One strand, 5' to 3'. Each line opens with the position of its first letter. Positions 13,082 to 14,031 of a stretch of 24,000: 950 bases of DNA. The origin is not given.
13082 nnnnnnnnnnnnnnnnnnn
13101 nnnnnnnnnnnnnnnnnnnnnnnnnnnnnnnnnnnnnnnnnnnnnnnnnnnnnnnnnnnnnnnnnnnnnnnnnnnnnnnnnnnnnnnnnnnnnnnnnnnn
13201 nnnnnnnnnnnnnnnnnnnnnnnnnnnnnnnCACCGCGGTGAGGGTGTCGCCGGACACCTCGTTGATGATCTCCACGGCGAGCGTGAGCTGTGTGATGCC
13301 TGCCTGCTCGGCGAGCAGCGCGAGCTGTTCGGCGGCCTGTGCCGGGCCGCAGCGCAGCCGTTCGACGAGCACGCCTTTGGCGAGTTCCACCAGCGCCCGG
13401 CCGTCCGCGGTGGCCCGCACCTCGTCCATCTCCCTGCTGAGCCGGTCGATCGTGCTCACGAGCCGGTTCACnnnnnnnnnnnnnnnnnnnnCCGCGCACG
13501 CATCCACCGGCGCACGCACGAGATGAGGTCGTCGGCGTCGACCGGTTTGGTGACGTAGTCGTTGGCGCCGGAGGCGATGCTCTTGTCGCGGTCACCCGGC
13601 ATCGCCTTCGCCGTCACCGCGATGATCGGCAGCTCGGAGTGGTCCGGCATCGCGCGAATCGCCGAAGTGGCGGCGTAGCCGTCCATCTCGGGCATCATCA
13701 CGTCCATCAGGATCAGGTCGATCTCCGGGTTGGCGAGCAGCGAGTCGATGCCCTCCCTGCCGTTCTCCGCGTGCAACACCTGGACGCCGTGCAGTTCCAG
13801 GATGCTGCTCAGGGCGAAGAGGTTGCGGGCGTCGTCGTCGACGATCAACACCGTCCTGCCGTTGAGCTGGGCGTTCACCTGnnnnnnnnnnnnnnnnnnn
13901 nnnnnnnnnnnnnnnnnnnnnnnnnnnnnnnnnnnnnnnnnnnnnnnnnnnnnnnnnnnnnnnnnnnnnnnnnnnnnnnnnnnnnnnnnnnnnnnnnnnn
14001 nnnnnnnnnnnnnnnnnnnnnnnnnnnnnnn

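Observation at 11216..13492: ANTAR domain at the N-terminus of a PP2C phosphatase (an RNA-binding output fused to a phosphatase output)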

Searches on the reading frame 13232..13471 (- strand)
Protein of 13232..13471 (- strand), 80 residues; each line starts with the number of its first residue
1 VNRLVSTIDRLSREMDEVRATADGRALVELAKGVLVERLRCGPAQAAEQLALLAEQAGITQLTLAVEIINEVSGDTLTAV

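Call 20: search_solved_structures(query=A2, max_evalue=10, show_alignments=5)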
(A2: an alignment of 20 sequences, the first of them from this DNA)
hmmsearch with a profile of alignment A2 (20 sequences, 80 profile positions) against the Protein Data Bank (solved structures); distinct sequences matched with E-value up to 10: 2.
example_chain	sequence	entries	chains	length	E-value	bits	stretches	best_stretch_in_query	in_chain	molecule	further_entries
6wsh_A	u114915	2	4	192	0.059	16.5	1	11-64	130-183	Response regulator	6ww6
6fp6_B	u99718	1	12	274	1.7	11.8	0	9-30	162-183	Copper chaperone for superoxide dismutase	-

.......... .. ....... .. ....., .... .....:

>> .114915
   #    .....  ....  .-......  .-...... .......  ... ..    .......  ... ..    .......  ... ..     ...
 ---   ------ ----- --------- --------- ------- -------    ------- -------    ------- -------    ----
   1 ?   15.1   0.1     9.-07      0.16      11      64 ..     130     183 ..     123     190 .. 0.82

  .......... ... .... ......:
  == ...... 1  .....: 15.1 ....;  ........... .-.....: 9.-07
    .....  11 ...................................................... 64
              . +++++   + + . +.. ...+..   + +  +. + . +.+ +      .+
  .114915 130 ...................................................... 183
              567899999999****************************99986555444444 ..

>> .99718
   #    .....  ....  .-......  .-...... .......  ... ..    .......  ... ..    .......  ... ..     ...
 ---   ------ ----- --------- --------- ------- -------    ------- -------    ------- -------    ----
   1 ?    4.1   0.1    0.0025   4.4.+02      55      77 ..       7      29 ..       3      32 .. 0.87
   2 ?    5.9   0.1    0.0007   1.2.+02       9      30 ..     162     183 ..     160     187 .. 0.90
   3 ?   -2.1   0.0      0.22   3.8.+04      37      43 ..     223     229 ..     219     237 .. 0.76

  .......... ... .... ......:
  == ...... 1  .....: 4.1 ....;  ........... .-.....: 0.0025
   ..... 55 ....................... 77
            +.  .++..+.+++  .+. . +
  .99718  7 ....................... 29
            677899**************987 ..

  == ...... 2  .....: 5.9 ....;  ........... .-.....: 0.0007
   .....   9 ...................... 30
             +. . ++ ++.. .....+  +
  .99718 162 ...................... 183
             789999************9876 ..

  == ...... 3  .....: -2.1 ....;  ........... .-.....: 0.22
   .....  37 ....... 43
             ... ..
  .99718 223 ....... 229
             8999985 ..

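Call 37: predict_structure(alignment_id=A2)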
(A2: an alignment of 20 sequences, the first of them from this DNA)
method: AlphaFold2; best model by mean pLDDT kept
length: 80 residues; sequences in the alignment: 20
mean_pLDDT: 85.6   pTM: 0.63
mean pLDDT of the five models: 85.6, 84.3, 84.1, 78.7, 53.8
residues with pLDDT >= 90: 41; 70-90: 31; 50-70: 8; < 50: 0
segments of 3 or more residues with pLDDT < 50: none
pLDDT, mean of each block of 10 residues (from residue 1): 81 76 87 91 93 94 91 71
secondary structure, 60 per line:
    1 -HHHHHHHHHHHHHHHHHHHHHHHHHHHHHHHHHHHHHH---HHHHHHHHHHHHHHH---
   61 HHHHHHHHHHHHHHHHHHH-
elements in order: H2-39 H43-57 H61-79

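Call 40: fold_search(model_id=the predicted structure, library=pdb)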
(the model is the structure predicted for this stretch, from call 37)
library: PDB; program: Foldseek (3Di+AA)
matches with E <= 10: 123; with E <= 0.001: 0
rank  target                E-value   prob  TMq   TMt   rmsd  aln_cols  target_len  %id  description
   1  1qo0_E                1.3e-02  1.00  0.74  0.32   1.5        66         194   21  Amide receptor of the amidase operon of Pseudomonas aeruginosa (AmiC) complexed with the negative regulator AmiR. (released 1999-12-23)
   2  1qo0_D                1.3e-02  1.00  0.70  0.32   1.9        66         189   21  Amide receptor of the amidase operon of Pseudomonas aeruginosa (AmiC) complexed with the negative regulator AmiR. (released 1999-12-23)
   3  6ww6_B                1.6e-02  1.00  0.63  0.29   3.0        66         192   21  Crystal structure of EutV bound to RNA (released 2021-11-24)
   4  6wsh_A                2.2e-02  1.00  0.77  0.33   1.3        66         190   21  Crystal structure of EutV from Enterococcus faecalis (released 2021-05-05)
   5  6hmj_A                8.0e-02  1.00  0.70  0.17   3.4        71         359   25  Structure of an RNA-binding Light-Oxygen-Voltage Receptor (released 2019-08-28)
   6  1s8n                  8.5e-02  1.00  0.60  0.26   0.9        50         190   24  Crystal structure of Rv1626 from Mycobacterium tuberculosis (released 2004-09-21)
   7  6hmj_C                1.1e-01  1.00  0.66  0.16   3.4        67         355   27  Structure of an RNA-binding Light-Oxygen-Voltage Receptor (released 2019-08-28)
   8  1sd5                  1.3e-01  1.00  0.58  0.25   0.9        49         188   24  Crystal structure of Rv1626 (released 2004-09-21)
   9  4akk_B                5.2e-01  0.98  0.67  0.16   3.9        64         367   22  Structure of the NasR transcription antiterminator (released 2012-06-20)
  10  7dns_A                9.4e-01  0.21  0.31  0.29   9.4        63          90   17  Crystal structure of domain-swapped dimer of H5_Fold-0 Elsa; de novo designed protein with an asymmetric all-alpha top (released 2021-07-28)
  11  4akk_A                1.0e+00  0.94  0.64  0.15   4.0        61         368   23  Structure of the NasR transcription antiterminator (released 2012-06-20)
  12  1zlj_D                1.0e+00  0.47  0.40  0.46   7.1        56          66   16  Crystal Structure of the Mycobacterium tuberculosis Hypoxic Response Regulator DosR C-terminal Domain (released 2006-01-31)
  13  7dns_B                1.0e+00  0.21  0.31  0.28   9.1        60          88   18  Crystal structure of domain-swapped dimer of H5_Fold-0 Elsa; de novo designed protein with an asymmetric all-alpha top (released 2021-07-28)
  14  1zlj_B                1.2e+00  0.41  0.40  0.45   7.0        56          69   16  Crystal Structure of the Mycobacterium tuberculosis Hypoxic Response Regulator DosR C-terminal Domain (released 2006-01-31)
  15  5z4z_A                1.3e+00  0.21  0.34  0.32   5.7        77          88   17  Crystal structure of PaCysB NTD domain with space group C2 (released 2019-01-23)
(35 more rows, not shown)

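Call 41: search_protein_representatives(alignment_id=A2)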
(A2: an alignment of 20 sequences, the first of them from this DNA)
Query: 20 sequences, 80 profile positions. Proteins with E-value up to 0.001 (for the whole library): 557; up to 1e-10: 119; up to 1e-30: 19. The best 150 are listed.
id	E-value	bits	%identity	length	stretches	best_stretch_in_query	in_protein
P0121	3.0e-35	136.1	-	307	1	1-80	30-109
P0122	3.5e-35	135.8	-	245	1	1-80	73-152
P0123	6.2e-35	135.0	-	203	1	1-80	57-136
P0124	1.1e-34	134.2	-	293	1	1-80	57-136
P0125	1.3e-34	134.0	-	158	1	1-80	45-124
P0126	2.1e-34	133.4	-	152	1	1-80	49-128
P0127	3.4e-34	132.7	-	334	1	2-80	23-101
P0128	5.0e-34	132.1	-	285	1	1-79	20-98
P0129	6.0e-34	131.9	-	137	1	2-79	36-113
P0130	1.3e-33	130.8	-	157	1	1-80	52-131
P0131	2.7e-33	129.8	-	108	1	1-79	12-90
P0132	2.7e-33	129.8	-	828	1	2-80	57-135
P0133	3.2e-33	129.6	-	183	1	1-79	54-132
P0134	5.9e-33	128.7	-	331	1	1-80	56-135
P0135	1.1e-32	127.9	-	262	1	1-80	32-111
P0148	2.8e-25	104.1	-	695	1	2-79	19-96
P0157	3.0e-19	84.8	-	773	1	7-78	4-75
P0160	3.2e-17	78.3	-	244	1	9-77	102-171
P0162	9.4e-17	76.8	-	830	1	3-74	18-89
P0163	4.9e-16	74.5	-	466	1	2-73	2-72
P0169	1.9e-15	72.6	-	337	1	1-43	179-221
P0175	1.3e-14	69.9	-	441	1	1-71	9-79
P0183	5.8e-14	67.9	-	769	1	2-73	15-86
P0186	1.1e-13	67.0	-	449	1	3-72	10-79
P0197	8.5e-13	64.1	-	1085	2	4-70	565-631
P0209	8.2e-12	61.0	-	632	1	1-71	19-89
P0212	1.2e-11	60.4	-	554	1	2-73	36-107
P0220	2.7e-11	59.3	-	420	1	5-71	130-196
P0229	5.7e-11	58.3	-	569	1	9-70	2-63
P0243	1.6e-10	56.8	-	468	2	4-74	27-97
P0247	2.5e-10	56.2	-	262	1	3-75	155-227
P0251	3.7e-10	55.7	-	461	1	3-77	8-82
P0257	6.3e-10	54.9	-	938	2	6-70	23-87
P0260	7.5e-10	54.7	-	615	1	4-73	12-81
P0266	1.2e-09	54.1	-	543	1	2-73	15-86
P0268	1.3e-09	53.9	-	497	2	4-71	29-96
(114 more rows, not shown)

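Call 42: search_protein_families(library=pfam, proteins=[P0148, P0157, P0162, P0163, P0175, P0183, P0186, P0197, P0209, P0212], max_evalue=0.001)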
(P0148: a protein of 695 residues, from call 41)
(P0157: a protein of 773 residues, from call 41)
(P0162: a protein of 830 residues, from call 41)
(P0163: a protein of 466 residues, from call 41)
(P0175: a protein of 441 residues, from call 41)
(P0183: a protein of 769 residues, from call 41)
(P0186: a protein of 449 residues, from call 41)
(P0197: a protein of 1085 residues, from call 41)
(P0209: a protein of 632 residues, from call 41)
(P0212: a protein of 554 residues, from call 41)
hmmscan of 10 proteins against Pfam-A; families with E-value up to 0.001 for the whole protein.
P0148 (695 aa): 2 families
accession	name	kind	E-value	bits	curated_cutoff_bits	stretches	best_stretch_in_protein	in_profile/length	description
PF03861.19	ANTAR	-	3.8e-10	39.8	27.3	1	38-86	6-54/54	ANTAR domain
PF13185.12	GAF_2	-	4.7e-07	30.5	28.6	1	125-264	2-136/136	GAF domain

P0157 (773 aa): 7 families
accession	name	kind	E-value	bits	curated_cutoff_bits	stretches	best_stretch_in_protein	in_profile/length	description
PF07228.17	SpoIIE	-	7.9e-45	153.6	25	1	589-772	2-191/192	Stage II sporulation protein E (SpoIIE)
PF03861.19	ANTAR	-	1.2e-11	44.7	27.3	1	15-66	3-54/54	ANTAR domain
PF08447.18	PAS_3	-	4.6e-07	30.5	25.6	1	421-507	2-88/89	PAS fold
PF08448.16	PAS_4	-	9.6e-07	29.5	23.1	0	298-377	13-88/110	PAS fold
PF00989.32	PAS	-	2.5e-06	27.9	22.6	0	304-384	25-103/113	PAS fold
PF13426.13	PAS_9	-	5.8e-05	23.8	27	0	298-376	9-83/103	PAS domain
PF01590.32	GAF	-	0.00016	22.7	22.4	1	108-245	1-133/133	GAF domain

P0162 (830 aa): 3 families
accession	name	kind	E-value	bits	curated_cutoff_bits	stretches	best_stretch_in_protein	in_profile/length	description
PF07228.17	SpoIIE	-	1.4e-45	156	25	1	648-828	2-190/192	Stage II sporulation protein E (SpoIIE)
PF03861.19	ANTAR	-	5.5e-08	32.9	27.3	1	33-84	3-54/54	ANTAR domain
PF08447.18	PAS_3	-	1.2e-05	26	25.6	1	482-565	4-87/89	PAS fold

P0163 (466 aa): 2 families
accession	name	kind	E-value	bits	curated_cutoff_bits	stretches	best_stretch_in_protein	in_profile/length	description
PF03861.19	ANTAR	-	4.7e-12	45.9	27.3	1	23-68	9-54/54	ANTAR domain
PF08448.16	PAS_4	-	0.00026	21.6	23.1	1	282-348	13-77/110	PAS fold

P0175 (441 aa): 1 family
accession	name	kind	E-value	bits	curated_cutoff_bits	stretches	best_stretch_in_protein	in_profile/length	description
PF03861.19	ANTAR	-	1.5e-12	47.6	27.3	1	25-76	2-53/54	ANTAR domain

P0183 (769 aa): 3 families
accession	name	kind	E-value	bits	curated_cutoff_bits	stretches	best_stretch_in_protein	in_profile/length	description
PF07228.17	SpoIIE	-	8.3e-48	163.3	25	1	568-749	2-191/192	Stage II sporulation protein E (SpoIIE)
PF03861.19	ANTAR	-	5.3e-09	36.2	27.3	1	30-82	2-54/54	ANTAR domain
PF08447.18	PAS_3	-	9.8e-08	32.6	25.6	1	401-486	2-88/89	PAS fold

P0186 (449 aa): 4 families
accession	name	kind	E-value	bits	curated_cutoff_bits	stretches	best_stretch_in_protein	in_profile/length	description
PF03861.19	ANTAR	-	6e-12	45.6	27.3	1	24-76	2-54/54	ANTAR domain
PF08448.16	PAS_4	-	3.3e-08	34.2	23.1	0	140-202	13-74/110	PAS fold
PF00989.32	PAS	-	1.6e-05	25.3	22.6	1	264-354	26-113/113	PAS fold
PF08447.18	PAS_3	-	0.00018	22.2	25.6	1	263-349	3-87/89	PAS fold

P0197 (1085 aa): 5 families
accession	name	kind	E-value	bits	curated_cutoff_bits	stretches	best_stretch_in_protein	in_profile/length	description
PF03861.19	ANTAR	-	1.4e-29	102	27.3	2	37-87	3-53/54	ANTAR domain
PF08448.16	PAS_4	-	2.6e-11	44.2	23.1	0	875-955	17-98/110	PAS fold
PF13185.12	GAF_2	-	1.1e-10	42.3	28.6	1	144-274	5-133/136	GAF domain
PF01590.32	GAF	-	6e-06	27.3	22.4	0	185-274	36-131/133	GAF domain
PF00989.32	PAS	-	7.3e-06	26.4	22.6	0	329-402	28-98/113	PAS fold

P0209 (632 aa): 1 family
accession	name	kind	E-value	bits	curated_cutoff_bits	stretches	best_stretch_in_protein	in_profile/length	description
PF03861.19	ANTAR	-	8.6e-11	41.9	27.3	1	36-86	3-53/54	ANTAR domain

P0212 (554 aa): 4 families
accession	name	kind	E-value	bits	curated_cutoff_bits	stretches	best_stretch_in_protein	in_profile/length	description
PF07228.17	SpoIIE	-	2.5e-17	63.9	25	1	455-553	86-191/192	Stage II sporulation protein E (SpoIIE)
PF03861.19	ANTAR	-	7.9e-09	35.6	27.3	1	52-102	3-53/54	ANTAR domain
PF13185.12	GAF_2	-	8.4e-07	29.7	28.6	1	142-278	3-135/136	GAF domain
PF01590.32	GAF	-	1.5e-05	25.9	22.4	1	145-278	4-133/133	GAF domain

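Call 43: search_protein_families(library=pfam, proteins=[P0220, P0229, P0243, P0251, P0257, P0260, P0266, P0268, P0169, P0247], max_evalue=0.001)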
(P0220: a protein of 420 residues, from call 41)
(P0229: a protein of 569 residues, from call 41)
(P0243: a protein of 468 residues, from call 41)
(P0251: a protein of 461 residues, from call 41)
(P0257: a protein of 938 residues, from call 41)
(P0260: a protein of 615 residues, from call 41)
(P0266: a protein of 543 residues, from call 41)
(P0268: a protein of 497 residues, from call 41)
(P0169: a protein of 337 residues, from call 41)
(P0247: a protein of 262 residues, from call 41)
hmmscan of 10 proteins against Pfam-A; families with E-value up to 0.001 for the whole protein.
P0220 (420 aa): 2 families
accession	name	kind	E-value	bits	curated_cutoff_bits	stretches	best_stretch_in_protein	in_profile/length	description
PF03861.19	ANTAR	-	3.8e-12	46.2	27.3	1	143-193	3-53/54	ANTAR domain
PF13185.12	GAF_2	-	2.3e-07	31.5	28.6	1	225-358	7-135/136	GAF domain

P0229 (569 aa): 3 families
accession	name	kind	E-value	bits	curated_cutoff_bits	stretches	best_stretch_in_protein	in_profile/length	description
PF03861.19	ANTAR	-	3.5e-11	43.1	27.3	1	9-61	1-53/54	ANTAR domain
PF13185.12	GAF_2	-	3.4e-07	31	28.6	1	91-222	5-133/136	GAF domain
PF01590.32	GAF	-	0.00023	22.1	22.4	1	91-222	3-131/133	GAF domain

P0243 (468 aa): 3 families
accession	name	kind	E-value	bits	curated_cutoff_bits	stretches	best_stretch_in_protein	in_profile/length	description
PF03861.19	ANTAR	-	8.9e-21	73.9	27.3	1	41-92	3-54/54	ANTAR domain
PF13185.12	GAF_2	-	0.0001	22.9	28.6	1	197-311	23-135/136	GAF domain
PF08448.16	PAS_4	-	0.00085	20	23.1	0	358-440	13-90/110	PAS fold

P0251 (461 aa): 5 families
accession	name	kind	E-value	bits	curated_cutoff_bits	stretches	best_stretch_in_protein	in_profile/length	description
PF03861.19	ANTAR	-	3.5e-18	65.6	27.3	1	22-74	2-54/54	ANTAR domain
PF01590.32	GAF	-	1.7e-10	42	22.4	1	140-277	3-133/133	GAF domain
PF13185.12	GAF_2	-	5.9e-10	39.9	28.6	1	138-275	3-133/136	GAF domain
PF08448.16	PAS_4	-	2.3e-06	28.2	23.1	1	327-392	14-79/110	PAS fold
PF13492.12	GAF_3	-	3.5e-06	27.9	27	1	141-278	4-128/129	GAF domain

P0257 (938 aa): 5 families
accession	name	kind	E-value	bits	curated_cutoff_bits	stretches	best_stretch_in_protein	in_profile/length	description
PF03861.19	ANTAR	-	3.2e-28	97.7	27.3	2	35-85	3-53/54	ANTAR domain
PF13185.12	GAF_2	-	1.4e-14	54.9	28.6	2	558-679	15-133/136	GAF domain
PF08448.16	PAS_4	-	1.3e-11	45.1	23.1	0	727-778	14-65/110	PAS fold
PF01590.32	GAF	-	7.1e-08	33.5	22.4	1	120-229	4-112/133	GAF domain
PF13426.13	PAS_9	-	2.6e-06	28.1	27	0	730-809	13-89/103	PAS domain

P0260 (615 aa): 2 families
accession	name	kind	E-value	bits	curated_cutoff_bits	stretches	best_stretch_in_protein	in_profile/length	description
PF07228.17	SpoIIE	-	4.3e-45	154.4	25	1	430-614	1-191/192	Stage II sporulation protein E (SpoIIE)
PF03861.19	ANTAR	-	1.4e-19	70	27.3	1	25-77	2-54/54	ANTAR domain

P0266 (543 aa): 4 families
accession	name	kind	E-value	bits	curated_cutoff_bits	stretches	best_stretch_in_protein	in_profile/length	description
PF03861.19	ANTAR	-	3.5e-16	59.1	27.3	1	31-81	3-53/54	ANTAR domain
PF08448.16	PAS_4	-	1.8e-05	25.4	23.1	0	474-536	42-104/110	PAS fold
PF13185.12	GAF_2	-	2.4e-05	25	28.6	1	147-264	3-118/136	GAF domain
PF01590.32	GAF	-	0.0005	21.1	22.4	0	148-258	2-111/133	GAF domain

P0268 (497 aa): 3 families
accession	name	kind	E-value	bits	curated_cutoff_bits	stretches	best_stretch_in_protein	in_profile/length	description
PF03861.19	ANTAR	-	3.8e-22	78.3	27.3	1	43-94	3-54/54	ANTAR domain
PF01590.32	GAF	-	0.00074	20.5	22.4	0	234-334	35-133/133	GAF domain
PF13185.12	GAF_2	-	0.00081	20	28.6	1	195-335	6-136/136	GAF domain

P0169 (337 aa): 1 family
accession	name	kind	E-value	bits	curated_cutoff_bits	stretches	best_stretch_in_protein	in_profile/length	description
PF03861.19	ANTAR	-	0.00014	22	27.3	1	195-220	2-27/54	ANTAR domain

P0247 (262 aa): 4 families
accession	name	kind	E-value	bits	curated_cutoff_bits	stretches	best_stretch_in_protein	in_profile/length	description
PF03861.19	ANTAR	-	1.7e-19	69.8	27.3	1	170-221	3-54/54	ANTAR domain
PF05170.20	AsmA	-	9.4e-16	58.2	29.8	1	26-153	11-140/607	AsmA family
PF05359.17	DUF748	-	2.5e-15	56.1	50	1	29-155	22-149/1037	Domain of Unknown Function (DUF748)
PF13116.12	YhdP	-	0.00016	20.1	46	1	20-143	9-124/1224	YhdP protein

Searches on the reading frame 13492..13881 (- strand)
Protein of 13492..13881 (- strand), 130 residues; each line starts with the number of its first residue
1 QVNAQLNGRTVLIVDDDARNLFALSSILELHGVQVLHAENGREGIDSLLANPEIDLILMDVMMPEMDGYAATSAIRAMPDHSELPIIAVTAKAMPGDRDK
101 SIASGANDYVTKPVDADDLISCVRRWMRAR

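Call 30: search_solved_structures(query=window:13492-13881:-, max_evalue=0.00001, show_alignments=0)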
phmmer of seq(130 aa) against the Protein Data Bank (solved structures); distinct sequences matched with E-value up to 0.00001: 230 (the best 60 are shown).
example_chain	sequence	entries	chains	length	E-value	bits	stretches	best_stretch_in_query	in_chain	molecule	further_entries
9g85_A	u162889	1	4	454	5.8e-24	88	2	10-126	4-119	Response regulator PleD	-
2wb4_A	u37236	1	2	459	6e-24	87.9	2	10-126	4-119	DIGUANYLATE CYCLASE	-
9g86_A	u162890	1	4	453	6.2e-24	87.9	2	10-126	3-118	Response regulator PleD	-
1w25_A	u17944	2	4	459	6.5e-24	87.8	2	10-126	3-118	STALKED-CELL DIFFERENTIATION CONTROLLING PROTEIN | RESPONSE REGULATOR PLED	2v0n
3gt7_A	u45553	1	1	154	8.1e-20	74.6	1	10-126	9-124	Sensor protein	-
7c1j_A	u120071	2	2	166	1.3e-19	73.9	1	8-128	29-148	Histidine kinase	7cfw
7qz2_A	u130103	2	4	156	1.3e-18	70.7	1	11-127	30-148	Histidine kinase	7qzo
1m5t_A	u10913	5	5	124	5.8e-17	65.4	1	10-127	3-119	cell division response regulator DivK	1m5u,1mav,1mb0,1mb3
8phn_A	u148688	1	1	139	1.3e-16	64.3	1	10-123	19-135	histidine kinase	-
4uhj_A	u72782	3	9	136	2.3e-16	63.5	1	10-128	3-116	TRANSCRIPTIONAL REGULATORY PROTEIN CPXR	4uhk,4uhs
9dvt_R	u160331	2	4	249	4.4e-16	62.6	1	11-127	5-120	DNA-binding dual master transcriptional regulator RpaA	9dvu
7p8d_A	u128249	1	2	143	6.8e-16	61.9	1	3-125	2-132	Receiver domain of histidine kinase 4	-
7p8c_A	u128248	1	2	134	7.8e-16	61.7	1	3-124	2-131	Receiver domain of histidine kinase 4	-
1ys6_A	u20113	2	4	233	3.2e-15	59.8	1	9-130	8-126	Transcriptional regulatory protein prrA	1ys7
6xvu_A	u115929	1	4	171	4.1e-15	59.4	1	11-125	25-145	Response regulator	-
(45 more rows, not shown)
